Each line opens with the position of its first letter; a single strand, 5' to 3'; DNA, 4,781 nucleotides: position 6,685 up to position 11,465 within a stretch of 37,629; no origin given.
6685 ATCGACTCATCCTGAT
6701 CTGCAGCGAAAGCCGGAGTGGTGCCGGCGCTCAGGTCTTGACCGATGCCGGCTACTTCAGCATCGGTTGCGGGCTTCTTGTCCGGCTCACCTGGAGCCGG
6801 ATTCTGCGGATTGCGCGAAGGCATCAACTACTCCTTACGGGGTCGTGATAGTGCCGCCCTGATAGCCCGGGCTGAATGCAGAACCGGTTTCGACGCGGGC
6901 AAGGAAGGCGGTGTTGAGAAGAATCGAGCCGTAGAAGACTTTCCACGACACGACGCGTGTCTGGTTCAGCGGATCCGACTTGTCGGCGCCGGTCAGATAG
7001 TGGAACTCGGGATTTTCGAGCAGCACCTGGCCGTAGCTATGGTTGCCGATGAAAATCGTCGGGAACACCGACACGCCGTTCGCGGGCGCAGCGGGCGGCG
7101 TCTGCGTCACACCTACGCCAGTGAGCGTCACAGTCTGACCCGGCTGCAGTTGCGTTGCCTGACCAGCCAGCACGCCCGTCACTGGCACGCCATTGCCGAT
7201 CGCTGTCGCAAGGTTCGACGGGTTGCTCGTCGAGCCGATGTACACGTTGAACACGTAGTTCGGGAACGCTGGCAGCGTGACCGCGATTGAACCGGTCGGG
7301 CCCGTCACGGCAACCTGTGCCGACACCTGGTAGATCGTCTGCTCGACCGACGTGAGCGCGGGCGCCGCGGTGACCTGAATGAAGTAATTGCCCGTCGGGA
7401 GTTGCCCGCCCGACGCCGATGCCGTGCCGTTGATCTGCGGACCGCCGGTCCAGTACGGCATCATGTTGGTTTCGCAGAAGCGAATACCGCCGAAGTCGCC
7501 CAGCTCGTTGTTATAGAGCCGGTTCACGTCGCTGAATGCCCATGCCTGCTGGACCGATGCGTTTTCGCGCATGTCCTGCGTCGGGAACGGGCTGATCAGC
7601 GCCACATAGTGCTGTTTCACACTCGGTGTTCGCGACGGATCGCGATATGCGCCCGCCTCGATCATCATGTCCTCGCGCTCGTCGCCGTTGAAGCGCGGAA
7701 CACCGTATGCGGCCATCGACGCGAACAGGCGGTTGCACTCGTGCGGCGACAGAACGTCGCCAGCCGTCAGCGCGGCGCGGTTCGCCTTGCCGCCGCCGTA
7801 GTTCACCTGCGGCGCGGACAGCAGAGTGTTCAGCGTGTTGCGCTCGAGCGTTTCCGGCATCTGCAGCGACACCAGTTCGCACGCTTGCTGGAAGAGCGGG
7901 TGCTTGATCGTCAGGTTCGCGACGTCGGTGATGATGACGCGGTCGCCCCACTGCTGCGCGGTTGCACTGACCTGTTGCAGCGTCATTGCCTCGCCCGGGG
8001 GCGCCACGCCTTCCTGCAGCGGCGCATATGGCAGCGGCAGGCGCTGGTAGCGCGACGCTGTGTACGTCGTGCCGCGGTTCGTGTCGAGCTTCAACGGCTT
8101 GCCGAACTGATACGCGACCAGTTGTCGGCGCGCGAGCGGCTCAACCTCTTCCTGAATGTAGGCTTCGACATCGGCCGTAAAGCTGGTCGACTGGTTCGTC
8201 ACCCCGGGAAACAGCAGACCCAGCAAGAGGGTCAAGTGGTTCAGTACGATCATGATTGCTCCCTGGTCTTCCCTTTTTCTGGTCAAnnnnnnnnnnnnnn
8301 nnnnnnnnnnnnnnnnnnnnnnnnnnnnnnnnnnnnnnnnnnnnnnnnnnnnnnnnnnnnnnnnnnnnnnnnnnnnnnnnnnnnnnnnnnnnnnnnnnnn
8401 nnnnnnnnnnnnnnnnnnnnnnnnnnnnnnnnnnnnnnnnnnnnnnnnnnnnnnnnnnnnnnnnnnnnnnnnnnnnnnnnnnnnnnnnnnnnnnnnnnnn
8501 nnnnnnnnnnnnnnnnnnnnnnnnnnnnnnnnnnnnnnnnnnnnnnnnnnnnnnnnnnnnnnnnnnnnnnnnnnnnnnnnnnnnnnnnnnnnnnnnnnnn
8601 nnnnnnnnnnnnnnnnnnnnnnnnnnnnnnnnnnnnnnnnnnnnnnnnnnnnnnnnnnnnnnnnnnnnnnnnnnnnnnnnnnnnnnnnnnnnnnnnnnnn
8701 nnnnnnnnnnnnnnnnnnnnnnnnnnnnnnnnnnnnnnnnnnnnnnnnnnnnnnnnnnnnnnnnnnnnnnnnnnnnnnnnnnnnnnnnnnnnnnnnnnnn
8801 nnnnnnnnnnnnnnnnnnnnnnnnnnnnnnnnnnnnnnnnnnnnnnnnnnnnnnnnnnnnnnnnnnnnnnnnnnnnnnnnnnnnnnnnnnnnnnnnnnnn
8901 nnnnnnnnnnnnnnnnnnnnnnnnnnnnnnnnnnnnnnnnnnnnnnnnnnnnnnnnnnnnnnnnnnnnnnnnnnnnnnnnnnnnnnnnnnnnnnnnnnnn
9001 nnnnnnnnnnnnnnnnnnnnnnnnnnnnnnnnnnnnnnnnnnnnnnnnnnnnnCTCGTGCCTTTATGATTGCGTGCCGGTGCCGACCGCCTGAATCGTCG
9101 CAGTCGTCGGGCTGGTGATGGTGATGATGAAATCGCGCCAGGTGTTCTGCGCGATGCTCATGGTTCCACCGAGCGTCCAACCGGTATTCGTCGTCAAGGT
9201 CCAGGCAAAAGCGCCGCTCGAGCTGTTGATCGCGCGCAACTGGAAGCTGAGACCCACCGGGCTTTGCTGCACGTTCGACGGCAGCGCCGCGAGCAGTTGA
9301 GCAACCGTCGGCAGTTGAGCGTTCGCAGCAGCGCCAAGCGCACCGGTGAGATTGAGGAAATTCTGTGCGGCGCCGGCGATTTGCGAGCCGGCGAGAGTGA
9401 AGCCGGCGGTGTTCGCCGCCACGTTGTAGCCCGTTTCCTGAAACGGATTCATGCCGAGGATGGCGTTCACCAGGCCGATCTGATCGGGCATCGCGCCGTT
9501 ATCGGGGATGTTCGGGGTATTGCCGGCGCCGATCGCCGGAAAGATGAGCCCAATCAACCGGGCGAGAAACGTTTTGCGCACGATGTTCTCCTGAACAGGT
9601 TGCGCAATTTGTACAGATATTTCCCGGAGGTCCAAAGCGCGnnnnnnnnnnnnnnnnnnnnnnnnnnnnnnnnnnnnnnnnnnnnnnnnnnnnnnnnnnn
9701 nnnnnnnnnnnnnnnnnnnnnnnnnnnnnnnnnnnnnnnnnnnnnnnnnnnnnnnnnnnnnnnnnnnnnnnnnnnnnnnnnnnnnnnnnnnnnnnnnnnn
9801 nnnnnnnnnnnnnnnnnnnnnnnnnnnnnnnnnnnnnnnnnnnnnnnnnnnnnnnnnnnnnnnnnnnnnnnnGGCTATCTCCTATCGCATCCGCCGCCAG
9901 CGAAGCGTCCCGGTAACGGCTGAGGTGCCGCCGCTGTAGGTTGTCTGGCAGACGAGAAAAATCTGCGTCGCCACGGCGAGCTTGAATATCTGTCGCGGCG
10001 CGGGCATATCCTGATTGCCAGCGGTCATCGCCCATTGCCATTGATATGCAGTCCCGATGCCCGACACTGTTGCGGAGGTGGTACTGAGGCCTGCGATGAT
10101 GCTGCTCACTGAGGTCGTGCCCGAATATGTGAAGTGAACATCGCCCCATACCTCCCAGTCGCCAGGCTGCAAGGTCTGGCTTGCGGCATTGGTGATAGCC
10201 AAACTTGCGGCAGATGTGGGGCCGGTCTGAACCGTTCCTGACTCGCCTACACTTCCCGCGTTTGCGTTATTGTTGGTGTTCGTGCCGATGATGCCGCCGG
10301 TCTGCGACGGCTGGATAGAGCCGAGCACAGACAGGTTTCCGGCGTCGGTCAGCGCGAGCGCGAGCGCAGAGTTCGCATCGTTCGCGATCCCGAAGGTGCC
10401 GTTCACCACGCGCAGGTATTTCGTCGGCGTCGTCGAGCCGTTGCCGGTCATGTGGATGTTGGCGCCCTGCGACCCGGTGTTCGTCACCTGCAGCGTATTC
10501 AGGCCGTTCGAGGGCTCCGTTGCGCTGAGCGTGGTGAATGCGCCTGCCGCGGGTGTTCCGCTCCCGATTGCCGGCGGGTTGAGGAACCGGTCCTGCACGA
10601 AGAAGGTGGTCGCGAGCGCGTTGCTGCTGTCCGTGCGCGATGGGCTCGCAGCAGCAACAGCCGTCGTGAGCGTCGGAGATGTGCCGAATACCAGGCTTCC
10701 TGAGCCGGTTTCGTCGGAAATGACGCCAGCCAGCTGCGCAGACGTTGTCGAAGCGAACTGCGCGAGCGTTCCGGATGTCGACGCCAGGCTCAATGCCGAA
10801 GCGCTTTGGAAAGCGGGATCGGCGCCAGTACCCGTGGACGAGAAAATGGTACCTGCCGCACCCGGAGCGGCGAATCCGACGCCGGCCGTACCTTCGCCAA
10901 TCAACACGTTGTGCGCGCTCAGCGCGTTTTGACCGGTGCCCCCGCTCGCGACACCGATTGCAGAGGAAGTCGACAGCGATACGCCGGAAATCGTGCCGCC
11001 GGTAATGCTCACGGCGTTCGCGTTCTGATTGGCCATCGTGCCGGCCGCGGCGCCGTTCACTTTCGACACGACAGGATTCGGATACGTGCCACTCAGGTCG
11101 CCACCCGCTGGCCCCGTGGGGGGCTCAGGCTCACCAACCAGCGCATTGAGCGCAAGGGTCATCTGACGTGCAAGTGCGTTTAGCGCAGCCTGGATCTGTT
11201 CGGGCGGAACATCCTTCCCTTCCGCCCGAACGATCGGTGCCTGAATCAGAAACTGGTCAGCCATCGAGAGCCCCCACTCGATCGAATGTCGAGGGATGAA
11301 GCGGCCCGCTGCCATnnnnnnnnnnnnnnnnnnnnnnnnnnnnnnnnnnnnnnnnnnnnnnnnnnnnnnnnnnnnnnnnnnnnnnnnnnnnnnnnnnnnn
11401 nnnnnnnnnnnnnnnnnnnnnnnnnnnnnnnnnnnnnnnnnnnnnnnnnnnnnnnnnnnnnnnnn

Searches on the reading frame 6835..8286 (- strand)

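Call 58: search_protein_families(library=phrogs, proteins=[window:6835-8286:-], max_evalue=0.001)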
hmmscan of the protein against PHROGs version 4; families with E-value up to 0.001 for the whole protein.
window:6835-8286:- (483 aa): 1 family
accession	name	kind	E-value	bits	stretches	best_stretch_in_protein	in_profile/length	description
phrog_1357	-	head and packaging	1.1e-38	134.2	2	31-315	24-294/356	major head protein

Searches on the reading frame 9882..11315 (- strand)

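Call 58: search_protein_families(library=phrogs, proteins=[window:9882-11315:-], max_evalue=0.001)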
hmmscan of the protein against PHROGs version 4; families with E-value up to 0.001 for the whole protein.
window:9882-11315:- (477 aa): 2 families
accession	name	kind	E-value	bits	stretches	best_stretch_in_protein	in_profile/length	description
phrog_6002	-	head and packaging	5.3e-10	38.5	1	176-226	566-616/1183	virion structural protein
phrog_30299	-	tail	5.8e-06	26.5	1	233-342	80-189/425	tail fiber protein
